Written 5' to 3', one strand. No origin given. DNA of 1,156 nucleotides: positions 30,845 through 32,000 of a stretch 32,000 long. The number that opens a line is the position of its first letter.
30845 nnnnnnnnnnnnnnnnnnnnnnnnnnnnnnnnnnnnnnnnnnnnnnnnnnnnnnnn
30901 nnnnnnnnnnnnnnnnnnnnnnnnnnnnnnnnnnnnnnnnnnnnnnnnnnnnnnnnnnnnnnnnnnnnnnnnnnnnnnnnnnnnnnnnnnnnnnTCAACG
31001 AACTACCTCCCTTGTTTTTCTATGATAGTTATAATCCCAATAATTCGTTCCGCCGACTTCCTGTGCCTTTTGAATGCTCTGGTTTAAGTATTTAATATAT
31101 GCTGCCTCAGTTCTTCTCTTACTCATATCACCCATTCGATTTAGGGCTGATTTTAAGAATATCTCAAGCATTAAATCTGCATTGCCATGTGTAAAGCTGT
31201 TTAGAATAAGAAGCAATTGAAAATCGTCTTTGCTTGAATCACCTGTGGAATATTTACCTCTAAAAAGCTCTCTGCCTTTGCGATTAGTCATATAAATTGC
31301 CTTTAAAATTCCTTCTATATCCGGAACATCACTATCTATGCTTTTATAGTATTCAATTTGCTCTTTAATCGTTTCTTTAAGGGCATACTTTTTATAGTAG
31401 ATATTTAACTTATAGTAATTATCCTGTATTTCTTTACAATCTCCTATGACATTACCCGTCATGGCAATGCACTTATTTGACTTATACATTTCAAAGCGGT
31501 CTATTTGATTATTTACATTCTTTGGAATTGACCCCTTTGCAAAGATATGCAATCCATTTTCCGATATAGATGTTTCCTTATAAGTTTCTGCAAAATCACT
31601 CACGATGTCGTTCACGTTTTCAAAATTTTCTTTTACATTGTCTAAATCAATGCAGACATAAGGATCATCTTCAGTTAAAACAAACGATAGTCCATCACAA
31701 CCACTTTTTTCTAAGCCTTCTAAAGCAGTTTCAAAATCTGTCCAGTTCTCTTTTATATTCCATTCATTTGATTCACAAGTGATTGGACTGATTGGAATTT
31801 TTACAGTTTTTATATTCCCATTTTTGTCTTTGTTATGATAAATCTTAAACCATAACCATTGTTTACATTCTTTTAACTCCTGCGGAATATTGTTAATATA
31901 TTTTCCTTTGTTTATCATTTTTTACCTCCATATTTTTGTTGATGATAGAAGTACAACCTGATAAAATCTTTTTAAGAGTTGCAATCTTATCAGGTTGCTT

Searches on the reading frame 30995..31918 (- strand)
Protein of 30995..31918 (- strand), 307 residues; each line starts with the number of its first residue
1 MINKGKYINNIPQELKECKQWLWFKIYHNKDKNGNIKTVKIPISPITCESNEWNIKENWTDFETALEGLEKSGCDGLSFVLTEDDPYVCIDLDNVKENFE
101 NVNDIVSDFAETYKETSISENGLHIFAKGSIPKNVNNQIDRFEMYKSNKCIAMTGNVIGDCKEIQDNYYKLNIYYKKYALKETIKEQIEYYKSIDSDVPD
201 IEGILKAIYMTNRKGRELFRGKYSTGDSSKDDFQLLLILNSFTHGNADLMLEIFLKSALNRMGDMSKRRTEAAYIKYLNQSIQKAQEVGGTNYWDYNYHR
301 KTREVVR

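Call 6: search_protein_families(library=pfam, proteins=[window:30995-31918:-], max_evalue=0.01)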
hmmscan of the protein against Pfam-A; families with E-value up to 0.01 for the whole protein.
window:30995-31918:- (307 aa): 1 family
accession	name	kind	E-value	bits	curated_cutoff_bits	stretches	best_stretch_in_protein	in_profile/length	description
PF03658.20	Ub-RnfH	-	0.0078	17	23.7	0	107-146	33-72/83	RnfH family Ubiquitin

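Call 8: search_protein_families(library=ncbifam, proteins=[window:30995-31918:-], max_evalue=0.01)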
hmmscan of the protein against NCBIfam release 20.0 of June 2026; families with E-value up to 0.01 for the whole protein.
window:30995-31918:- (307 aa): 0 families
